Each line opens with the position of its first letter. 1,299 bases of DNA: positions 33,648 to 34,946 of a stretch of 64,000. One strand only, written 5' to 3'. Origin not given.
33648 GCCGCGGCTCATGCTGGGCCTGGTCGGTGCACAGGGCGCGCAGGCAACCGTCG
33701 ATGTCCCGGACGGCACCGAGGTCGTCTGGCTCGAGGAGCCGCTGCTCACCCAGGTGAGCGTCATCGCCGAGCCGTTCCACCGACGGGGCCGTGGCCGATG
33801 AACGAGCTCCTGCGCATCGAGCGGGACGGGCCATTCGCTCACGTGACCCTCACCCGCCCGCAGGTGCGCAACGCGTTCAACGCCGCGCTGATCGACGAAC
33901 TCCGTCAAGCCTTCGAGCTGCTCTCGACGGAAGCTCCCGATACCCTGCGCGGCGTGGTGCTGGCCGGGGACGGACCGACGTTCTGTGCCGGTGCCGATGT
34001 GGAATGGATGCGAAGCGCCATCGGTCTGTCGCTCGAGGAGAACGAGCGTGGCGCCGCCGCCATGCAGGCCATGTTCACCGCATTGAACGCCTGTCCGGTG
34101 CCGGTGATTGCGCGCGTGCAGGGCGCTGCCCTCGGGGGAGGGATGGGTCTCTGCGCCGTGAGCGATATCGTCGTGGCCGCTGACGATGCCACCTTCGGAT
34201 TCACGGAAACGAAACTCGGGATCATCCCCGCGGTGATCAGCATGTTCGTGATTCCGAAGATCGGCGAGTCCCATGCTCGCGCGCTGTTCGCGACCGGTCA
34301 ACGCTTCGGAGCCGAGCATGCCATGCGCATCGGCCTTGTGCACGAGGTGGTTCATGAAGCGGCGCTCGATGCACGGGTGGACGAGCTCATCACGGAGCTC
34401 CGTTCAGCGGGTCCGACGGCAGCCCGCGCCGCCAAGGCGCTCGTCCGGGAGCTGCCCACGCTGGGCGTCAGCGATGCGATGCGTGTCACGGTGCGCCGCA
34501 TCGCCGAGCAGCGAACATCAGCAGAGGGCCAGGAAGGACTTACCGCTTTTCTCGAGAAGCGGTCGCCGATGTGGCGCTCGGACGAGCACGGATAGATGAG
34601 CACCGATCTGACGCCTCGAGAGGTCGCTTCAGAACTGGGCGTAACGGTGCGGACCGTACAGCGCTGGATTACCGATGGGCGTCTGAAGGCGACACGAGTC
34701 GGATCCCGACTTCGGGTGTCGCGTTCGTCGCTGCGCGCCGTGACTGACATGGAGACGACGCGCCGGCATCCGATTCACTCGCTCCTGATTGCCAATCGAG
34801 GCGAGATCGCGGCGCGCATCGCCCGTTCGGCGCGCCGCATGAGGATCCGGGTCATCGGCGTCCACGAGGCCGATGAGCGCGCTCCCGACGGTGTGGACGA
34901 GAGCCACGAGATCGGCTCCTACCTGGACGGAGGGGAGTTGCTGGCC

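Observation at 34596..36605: Leucine-catabolic biotin carboxylase fused to an excisionase/MerR-type DNA-binding HTH: candidate trigger enzyme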

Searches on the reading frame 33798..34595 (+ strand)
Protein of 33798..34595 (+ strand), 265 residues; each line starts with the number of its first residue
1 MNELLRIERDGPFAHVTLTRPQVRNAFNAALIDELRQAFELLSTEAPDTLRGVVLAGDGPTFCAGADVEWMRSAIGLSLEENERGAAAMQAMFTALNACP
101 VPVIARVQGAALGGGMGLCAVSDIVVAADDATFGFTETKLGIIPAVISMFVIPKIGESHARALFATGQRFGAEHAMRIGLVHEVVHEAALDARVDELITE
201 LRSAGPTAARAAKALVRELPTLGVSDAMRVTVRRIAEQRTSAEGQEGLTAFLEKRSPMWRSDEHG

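Call 5: search_protein_families(library=pfam, proteins=[window:33798-34595:+], max_evalue=0.01)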
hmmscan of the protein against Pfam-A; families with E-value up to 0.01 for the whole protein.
window:33798-34595:+ (265 aa): 2 families
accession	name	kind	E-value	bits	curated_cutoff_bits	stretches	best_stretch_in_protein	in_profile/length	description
PF00378.25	ECH_1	-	1.8e-53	181.9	27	1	14-261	7-250/251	Enoyl-CoA hydratase/isomerase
PF16113.10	ECH_2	-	3.1e-30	106.3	27.2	1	14-213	2-200/335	Enoyl-CoA hydratase/isomerase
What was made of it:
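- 33798..34595 (+): Enoyl-CoA hydratase (methylglutaconyl-CoA hydratase candidate, liuC), immediately upstream. Pfam ECH_1 181.9 bits (call 5).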

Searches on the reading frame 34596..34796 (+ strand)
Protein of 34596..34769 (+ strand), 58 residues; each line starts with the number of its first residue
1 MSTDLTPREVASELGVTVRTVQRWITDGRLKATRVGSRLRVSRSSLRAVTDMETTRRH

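Call 6: search_protein_families(library=ncbifam, proteins=[window:34596-34760:+], max_evalue=0.01)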
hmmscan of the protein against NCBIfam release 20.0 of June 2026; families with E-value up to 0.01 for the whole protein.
window:34596-34760:+ (55 aa): 11 families
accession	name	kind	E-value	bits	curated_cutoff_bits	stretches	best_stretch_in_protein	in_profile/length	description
TIGR01764.1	excise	domain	4.2e-13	49.4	28.8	1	5-46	2-43/49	excisionase family DNA-binding protein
NF033787.1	HTH_BldC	subfamily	1.7e-07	31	77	1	5-47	3-46/49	BldC family transcriptional regulator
NF033518.0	transpos_IS607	equivalog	0.00012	21.6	110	1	9-52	2-46/187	IS607 family transposase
NF009648.0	PRK13182.1-4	equivalog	0.00041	20.4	170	1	9-34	5-30/184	chromosome-anchoring protein RacA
NF047737.1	antiphage_MADS1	equivalog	0.00069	19.8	80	1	8-46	7-45/49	methylation-associated defense system helix-turn-helix domain-containing protein MAD1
NF046037.1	carphisopro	domain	0.0021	18.2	38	1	7-47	11-51/54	carph-isopro domain-containing protein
NF009649.0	PRK13182.1-5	equivalog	0.0032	17.6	265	1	9-34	5-30/186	chromosome-anchoring protein RacA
NF040522.1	VC1465_fam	subfamily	0.0042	17.1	70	1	3-26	8-31/111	VC1465 family Xer recombination activation factor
NF047541.1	telomere_Tpg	equivalog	0.0056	16.7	90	1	7-35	37-64/183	telomere-protecting terminal protein Tpg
TIGR02937.1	sigma70-ECF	superfamily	0.0087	15.7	42.9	0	4-31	133-160/165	sigma-70 family RNA polymerase sigma factor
NF033546.1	transpos_IS21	equivalog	0.0094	15.5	160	1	4-49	8-53/294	IS21 family transposase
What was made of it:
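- On BldC family: NF033787 scores 31 bits against a cut-off of 77 (call 6).
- Closest known: BldC. Different: The NCBIfam HTH_BldC model scores 31 bits against a cut-off of 77 (call 6).
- The HTH belongs to the excisionase family (call 6).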

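Call 23: search_protein_representatives(protein=window:34596-34769:+)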
Query: 58 residues. Proteins with E-value up to 0.001 (for the whole library): 1085; up to 1e-10: 24; up to 1e-30: 0. The best 150 are listed.
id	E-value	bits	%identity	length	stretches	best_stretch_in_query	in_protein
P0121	2.2e-20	86.9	33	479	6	3-48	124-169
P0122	1.3e-18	81.4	36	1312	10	8-31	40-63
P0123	6.2e-18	79.3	39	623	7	5-47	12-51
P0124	5.2e-16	73.4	74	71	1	2-51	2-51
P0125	7.6e-16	72.8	72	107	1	1-57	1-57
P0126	1.6e-14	68.7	74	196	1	1-53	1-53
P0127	2.4e-14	68.2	75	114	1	3-50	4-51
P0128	2.9e-14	68.0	36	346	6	12-44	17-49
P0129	3.9e-14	67.5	77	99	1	5-51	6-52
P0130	5.8e-14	67.0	73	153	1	4-51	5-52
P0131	6.3e-14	66.9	43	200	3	5-51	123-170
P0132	2.5e-13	65.0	68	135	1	3-55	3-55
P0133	5.3e-13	64.0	69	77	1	5-55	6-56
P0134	7.6e-13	63.5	36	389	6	5-38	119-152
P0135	8.2e-13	63.4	48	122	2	5-46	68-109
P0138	5.3e-12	60.9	73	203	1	3-50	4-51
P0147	2.1e-10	56.0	66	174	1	3-52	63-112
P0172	9.4e-09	50.9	79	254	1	1-38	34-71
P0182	4.0e-08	48.9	79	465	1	16-53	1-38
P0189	6.0e-08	48.4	62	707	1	2-48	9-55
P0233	4.5e-07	45.6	59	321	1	3-51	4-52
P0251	8.6e-07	44.8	72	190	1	3-38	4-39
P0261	1.1e-06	44.5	78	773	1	2-33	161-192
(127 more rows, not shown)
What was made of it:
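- Tried and rejected: HMMER search of 1.84 billion representatives with the HTH alone (call 23).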

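Call 25: find_related_loci(query=A1, collection=metagenome_contigs, flank=10000)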
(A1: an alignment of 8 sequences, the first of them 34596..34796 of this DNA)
Query A1 (67 aa) in metagenome_contigs; peptide patterns used: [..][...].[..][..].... (x = any residue, [..] = any of these).
491 stretches matched a pattern; 374 encode a relative of the query (tblastn E <= 1e-3); the best 80 are kept; 80 distinct loci.
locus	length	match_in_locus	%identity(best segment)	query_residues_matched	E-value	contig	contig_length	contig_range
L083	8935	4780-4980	91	1-67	4e-36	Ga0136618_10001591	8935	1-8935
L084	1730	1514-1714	81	1-67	7e-31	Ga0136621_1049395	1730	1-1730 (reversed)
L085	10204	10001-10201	70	1-67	2e-25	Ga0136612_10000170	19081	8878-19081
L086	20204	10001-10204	74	1-67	4e-25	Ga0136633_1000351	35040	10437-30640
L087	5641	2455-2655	70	1-67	3e-25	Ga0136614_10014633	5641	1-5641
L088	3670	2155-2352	73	1-67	4e-25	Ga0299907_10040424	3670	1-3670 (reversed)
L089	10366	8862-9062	73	1-67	3e-25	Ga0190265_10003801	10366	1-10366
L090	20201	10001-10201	72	1-67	8e-27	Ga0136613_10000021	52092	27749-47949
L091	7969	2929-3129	72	1-67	2e-24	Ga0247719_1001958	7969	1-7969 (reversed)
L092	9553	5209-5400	75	5-67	2e-24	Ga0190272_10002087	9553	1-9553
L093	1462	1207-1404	73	4-67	4e-24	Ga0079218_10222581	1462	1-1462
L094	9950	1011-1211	64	1-67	5e-24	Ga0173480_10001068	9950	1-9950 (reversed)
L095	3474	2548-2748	67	1-67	6e-24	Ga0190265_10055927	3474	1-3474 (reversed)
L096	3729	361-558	70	1-67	7e-24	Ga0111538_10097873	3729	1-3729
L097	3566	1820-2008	70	5-67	8e-24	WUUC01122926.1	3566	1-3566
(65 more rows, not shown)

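Call 32: search_protein_families(library=pfam, proteins=[P0189, P0261, P0233, P0182, P0172, P0126, P0138, P0147, P0251, P0124], max_evalue=0.00001)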
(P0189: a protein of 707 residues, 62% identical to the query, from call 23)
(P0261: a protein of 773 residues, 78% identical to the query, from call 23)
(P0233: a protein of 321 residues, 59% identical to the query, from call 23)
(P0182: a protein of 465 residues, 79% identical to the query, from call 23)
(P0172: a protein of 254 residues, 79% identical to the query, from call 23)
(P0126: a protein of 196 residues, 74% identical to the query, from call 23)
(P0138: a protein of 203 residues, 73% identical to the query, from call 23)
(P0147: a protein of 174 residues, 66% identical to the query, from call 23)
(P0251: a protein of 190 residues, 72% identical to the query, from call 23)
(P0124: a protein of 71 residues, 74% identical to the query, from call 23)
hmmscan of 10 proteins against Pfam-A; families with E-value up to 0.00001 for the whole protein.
P0189 (707 aa): 8 families
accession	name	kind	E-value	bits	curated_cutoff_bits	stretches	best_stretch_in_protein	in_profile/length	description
PF02786.22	CPSase_L_D2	-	7.1e-69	232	19.8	1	169-376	1-209/211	Carbamoyl-phosphate synthase L chain, ATP binding domain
PF02785.25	Biotin_carb_C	-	2.8e-28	98.6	32.4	1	397-511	1-107/108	Biotin carboxylase C-terminal domain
PF00289.28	Biotin_carb_N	-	7.5e-24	84.8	25.5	1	115-164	61-110/110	Biotin carboxylase, N-terminal domain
PF12728.13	HTH_17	-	7.3e-14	52.2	27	1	12-59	2-49/51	Helix-turn-helix domain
PF00364.28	Biotin_lipoyl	-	6.8e-13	48.7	22.1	1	628-693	3-73/73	Biotin-requiring enzyme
PF07478.18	Dala_Dala_lig_C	-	1.8e-09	37.8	24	1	195-345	25-174/204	D-ala D-ala ligase C-terminus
PF02222.28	ATP-grasp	-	4.6e-08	33.4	27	1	180-346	6-162/179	ATP-grasp domain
PF13437.12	HlyD_3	-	1.5e-07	32.5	22.2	0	665-696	2-33/106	HlyD family secretion protein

P0261 (773 aa): 2 families
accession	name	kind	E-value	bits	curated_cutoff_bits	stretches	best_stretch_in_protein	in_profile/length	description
PF12728.13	HTH_17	-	6.3e-07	30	27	1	164-191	2-30/51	Helix-turn-helix domain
PF00378.25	ECH_1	-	1.1e-06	28.7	27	1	40-104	143-206/251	Enoyl-CoA hydratase/isomerase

P0233 (321 aa): 3 families
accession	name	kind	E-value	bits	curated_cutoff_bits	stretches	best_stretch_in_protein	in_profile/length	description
PF00289.28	Biotin_carb_N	-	8.4e-29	100.7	25.5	1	65-159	4-107/110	Biotin carboxylase, N-terminal domain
PF02786.22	CPSase_L_D2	-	2.5e-23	83.2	19.8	1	233-317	66-150/211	Carbamoyl-phosphate synthase L chain, ATP binding domain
PF12728.13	HTH_17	-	4.5e-07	30.5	27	1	6-53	2-49/51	Helix-turn-helix domain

P0182 (465 aa): 3 families
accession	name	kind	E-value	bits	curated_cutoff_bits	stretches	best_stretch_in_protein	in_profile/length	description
PF00289.28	Biotin_carb_N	-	3.9e-16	59.9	25.5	1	47-132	2-94/110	Biotin carboxylase, N-terminal domain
PF02786.22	CPSase_L_D2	-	1e-08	35.4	19.8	1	171-221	18-68/211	Carbamoyl-phosphate synthase L chain, ATP binding domain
PF12728.13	HTH_17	-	3.8e-06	27.5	27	0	3-32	15-44/51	Helix-turn-helix domain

P0172 (254 aa): 4 families
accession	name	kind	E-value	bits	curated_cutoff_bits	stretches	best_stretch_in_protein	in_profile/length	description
PF00289.28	Biotin_carb_N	-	2.3e-13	51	25.5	1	164-190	81-107/110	Biotin carboxylase, N-terminal domain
PF12728.13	HTH_17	-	1.8e-08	35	27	1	38-69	2-33/51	Helix-turn-helix domain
PF13384.12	HTH_23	-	4.5e-06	26.7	24.6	0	32-59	11-39/50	Homeodomain-like domain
PF00376.29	MerR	-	8.5e-06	25.9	28.2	1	39-72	1-34/38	MerR family regulatory protein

P0126 (196 aa): 3 families
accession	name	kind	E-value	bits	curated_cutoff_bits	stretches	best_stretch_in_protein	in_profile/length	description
PF00289.28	Biotin_carb_N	-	1.5e-28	99.9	25.5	1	59-158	2-110/110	Biotin carboxylase, N-terminal domain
PF12728.13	HTH_17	-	9.5e-11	42.2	27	1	5-46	2-43/51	Helix-turn-helix domain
PF00376.29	MerR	-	1.5e-06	28.3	28.2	0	6-38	1-34/38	MerR family regulatory protein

P0138 (203 aa): 4 families
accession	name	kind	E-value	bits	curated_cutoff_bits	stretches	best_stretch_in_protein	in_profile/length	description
PF00289.28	Biotin_carb_N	-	1.1e-25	90.6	25.5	1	55-149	2-106/110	Biotin carboxylase, N-terminal domain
PF12728.13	HTH_17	-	5.7e-13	49.4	27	1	6-47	2-43/51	Helix-turn-helix domain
PF13384.12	HTH_23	-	1.9e-06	27.9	24.6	1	2-27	14-39/50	Homeodomain-like domain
PF00376.29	MerR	-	2.3e-06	27.7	28.2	1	7-35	1-30/38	MerR family regulatory protein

P0147 (174 aa): 3 families
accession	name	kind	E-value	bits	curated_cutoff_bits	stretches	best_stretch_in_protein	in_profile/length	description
PF12728.13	HTH_17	-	2.2e-14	53.9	27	1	65-106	2-43/51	Helix-turn-helix domain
PF00289.28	Biotin_carb_N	-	2e-08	35.1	25.5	1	121-165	2-46/110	Biotin carboxylase, N-terminal domain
PF00376.29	MerR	-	2.2e-06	27.8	28.2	1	66-100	1-36/38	MerR family regulatory protein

P0251 (190 aa): 3 families
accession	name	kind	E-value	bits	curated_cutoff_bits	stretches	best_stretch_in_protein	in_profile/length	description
PF12728.13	HTH_17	-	3.8e-10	40.3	27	1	6-39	2-35/51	Helix-turn-helix domain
PF13384.12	HTH_23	-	4.3e-07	30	24.6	1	2-28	14-40/50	Homeodomain-like domain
PF00376.29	MerR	-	7.7e-06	26.1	28.2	1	7-35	1-30/38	MerR family regulatory protein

P0124 (71 aa): 3 families
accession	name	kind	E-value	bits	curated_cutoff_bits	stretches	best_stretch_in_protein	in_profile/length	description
PF12728.13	HTH_17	-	4.1e-14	53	27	1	5-51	2-48/51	Helix-turn-helix domain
PF13384.12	HTH_23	-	2.4e-07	30.8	24.6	1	5-26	18-39/50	Homeodomain-like domain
PF00376.29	MerR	-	2.4e-06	27.7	28.2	1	6-38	1-34/38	MerR family regulatory protein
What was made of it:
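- The closest relatives of this HTH, at 59% identity or more, that were checked are all biotin carboxylase fusions or fragments of them (calls 23, 32).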

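Call 35: search_solved_structures(query=window:34596-34769:+, max_evalue=10, show_alignments=3)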
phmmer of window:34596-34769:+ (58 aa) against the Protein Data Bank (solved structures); distinct sequences matched with E-value up to 10: 5.
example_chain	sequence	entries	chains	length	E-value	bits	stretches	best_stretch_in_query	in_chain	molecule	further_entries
4j2n_A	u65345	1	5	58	9.4e-06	29.1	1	8-49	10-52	Gp37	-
5i41_B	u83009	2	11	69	0.0019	22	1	7-34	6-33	Chromosome-anchoring protein RacA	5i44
6ama_A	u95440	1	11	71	0.0085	19.9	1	5-49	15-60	Putative DNA-binding protein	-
6amk_A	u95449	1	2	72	0.0088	19.9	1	5-49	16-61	Putative DNA-binding protein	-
8ike_C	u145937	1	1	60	0.81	13.8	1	9-36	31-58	LMX1A factor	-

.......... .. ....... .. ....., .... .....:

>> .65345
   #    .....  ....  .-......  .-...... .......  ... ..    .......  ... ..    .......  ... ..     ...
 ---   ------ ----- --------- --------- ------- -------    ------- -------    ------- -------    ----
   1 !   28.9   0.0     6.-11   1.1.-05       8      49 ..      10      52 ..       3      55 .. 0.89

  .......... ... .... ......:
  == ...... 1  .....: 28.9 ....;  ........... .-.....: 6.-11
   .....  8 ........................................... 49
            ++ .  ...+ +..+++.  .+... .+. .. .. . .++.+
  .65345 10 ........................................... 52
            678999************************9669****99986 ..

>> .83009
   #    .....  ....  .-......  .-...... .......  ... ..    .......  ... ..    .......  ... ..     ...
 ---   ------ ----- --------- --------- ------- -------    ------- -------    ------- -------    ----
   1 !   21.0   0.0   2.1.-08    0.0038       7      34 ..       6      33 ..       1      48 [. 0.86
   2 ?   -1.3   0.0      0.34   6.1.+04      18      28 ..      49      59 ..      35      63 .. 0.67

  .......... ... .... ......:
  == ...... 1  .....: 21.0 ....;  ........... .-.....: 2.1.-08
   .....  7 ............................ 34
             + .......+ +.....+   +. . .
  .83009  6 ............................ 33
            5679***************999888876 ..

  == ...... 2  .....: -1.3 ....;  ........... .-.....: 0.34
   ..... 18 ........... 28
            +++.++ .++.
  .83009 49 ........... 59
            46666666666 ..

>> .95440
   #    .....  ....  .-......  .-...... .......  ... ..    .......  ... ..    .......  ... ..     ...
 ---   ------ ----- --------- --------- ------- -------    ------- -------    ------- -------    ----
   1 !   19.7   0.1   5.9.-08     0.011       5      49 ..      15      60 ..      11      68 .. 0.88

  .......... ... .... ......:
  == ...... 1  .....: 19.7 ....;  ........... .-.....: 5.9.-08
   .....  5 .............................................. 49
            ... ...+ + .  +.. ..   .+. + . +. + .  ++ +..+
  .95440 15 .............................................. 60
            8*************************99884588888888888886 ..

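Call 76: predict_structure(alignment_id=A3)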
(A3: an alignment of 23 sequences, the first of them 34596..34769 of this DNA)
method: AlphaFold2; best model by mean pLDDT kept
length: 58 residues; sequences in the alignment: 23
mean_pLDDT: 82.3   pTM: 0.61
mean pLDDT of the five models: 82.3, 81.7, 81.5, 80.4, 80.2
residues with pLDDT >= 90: 9; 70-90: 41; 50-70: 7; < 50: 1
segments of 3 or more residues with pLDDT < 50: none
pLDDT, mean of each block of 10 residues (from residue 1): 80 90 89 87 80 64
secondary structure, 60 per line:
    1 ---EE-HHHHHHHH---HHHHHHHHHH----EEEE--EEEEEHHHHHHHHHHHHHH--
elements in order: H7-14 H18-27 E32-35 E38-42 H43-56
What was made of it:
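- On HTH_17 / excisionase-family DNA-binding domain (PF12728, TIGR01764): The AF2 model has mean pLDDT 82 (call 76).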

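Call 81: fold_search(model_id=the predicted structure, library=pdb)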
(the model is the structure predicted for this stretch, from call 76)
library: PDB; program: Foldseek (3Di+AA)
matches with E <= 10: 944; with E <= 0.001: 2
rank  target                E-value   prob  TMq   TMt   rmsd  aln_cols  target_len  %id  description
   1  4j2n_A                2.6e-04  1.00  0.78  0.83   1.7        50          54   40  Crystal Structure of mycobacteriophage Pukovnik Xis (released 2013-10-23)
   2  4j2n_C                3.1e-04  1.00  0.79  0.82   1.6        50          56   38  Crystal Structure of mycobacteriophage Pukovnik Xis (released 2013-10-23)
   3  6ama_P                5.5e-03  1.00  0.70  0.72   1.6        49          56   37  Structure of S. coelicolor/S. venezuelae BldC-smeA-ssfA complex to 3.09 Angstrom (released 2018-03-28)
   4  6ama_B                5.9e-03  1.00  0.70  0.73   1.6        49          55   37  Structure of S. coelicolor/S. venezuelae BldC-smeA-ssfA complex to 3.09 Angstrom (released 2018-03-28)
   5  5i44_B                6.7e-03  1.00  0.76  0.67   1.7        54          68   28  Structure of RacA-DNA complex; P21 form (released 2016-05-04)
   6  6amk_B                1.0e-02  1.00  0.72  0.81   1.4        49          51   37  Structure of Streptomyces venezuelae BldC-whiI opt complex (released 2018-03-28)
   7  6ama_H                1.0e-02  1.00  0.70  0.73   1.6        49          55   37  Structure of S. coelicolor/S. venezuelae BldC-smeA-ssfA complex to 3.09 Angstrom (released 2018-03-28)
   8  6ama_Y                1.0e-02  1.00  0.70  0.71   1.6        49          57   37  Structure of S. coelicolor/S. venezuelae BldC-smeA-ssfA complex to 3.09 Angstrom (released 2018-03-28)
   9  5i44_I                1.0e-02  1.00  0.72  0.65   1.8        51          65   29  Structure of RacA-DNA complex; P21 form (released 2016-05-04)
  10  2zhh                  1.3e-02  1.00  0.79  0.41   1.6        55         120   31  Crystal structure of SoxR (released 2008-03-25)
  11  5i44_A                1.4e-02  1.00  0.75  0.67   1.8        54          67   28  Structure of RacA-DNA complex; P21 form (released 2016-05-04)
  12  6ama_A                1.5e-02  1.00  0.71  0.75   1.5        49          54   37  Structure of S. coelicolor/S. venezuelae BldC-smeA-ssfA complex to 3.09 Angstrom (released 2018-03-28)
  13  6amk_A                1.5e-02  1.00  0.69  0.76   1.7        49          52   37  Structure of Streptomyces venezuelae BldC-whiI opt complex (released 2018-03-28)
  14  8dgl_A                1.6e-02  1.00  0.73  0.64   1.8        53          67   21  Crystal Structure of the RdfS Excisionase (released 2022-10-05)
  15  8dgl_B                2.3e-02  1.00  0.73  0.63   2.0        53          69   23  Crystal Structure of the RdfS Excisionase (released 2022-10-05)
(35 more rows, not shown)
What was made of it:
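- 34608..34739 (+): Winged helix-turn-helix domain (aa 5-48), HTH_17/excisionase family. R23 aligns with BldC Arg30 and R29 with BldC Lys36. Foldseek TM-scores: 0.78-0.83 to Pukovnik Xis 4j2n, 0.70-0.81 to BldC, 0.76 to RacA (call 81).
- On HTH_17 / excisionase-family DNA-binding domain (PF12728, TIGR01764): Foldseek TM-score is 0.78-0.83 to Pukovnik Xis (call 81).
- Closest known: BldC. Same: It has the same winged-helix fold (TM 0.70-0.81, 37% identity; call 81).
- Closest known: Phage and ICE excisionases. Same: These are the best sequence and fold matches: 4j2n at E 9e-6, TM 0.78-0.83 and 40% identity (calls 35, 81).
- The fold matches DNA-bound wHTH proteins (calls 35, 81). RacA, a chromosome-anchoring protein, is among the best sequence and fold matches (calls 6, 35, 81).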

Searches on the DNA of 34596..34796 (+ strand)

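Call 71: search_rna_families(source=L090, start=9700, end=10400, threshold=evalue, max_evalue=1)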
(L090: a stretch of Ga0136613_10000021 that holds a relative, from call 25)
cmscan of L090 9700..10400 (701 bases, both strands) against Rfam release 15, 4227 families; matches with E-value up to 1: 0.
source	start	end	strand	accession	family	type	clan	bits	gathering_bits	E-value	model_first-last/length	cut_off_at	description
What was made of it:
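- No Rfam family matches the region (call 71).
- Tried and rejected: Rfam search of the O1-O2 region (call 71).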
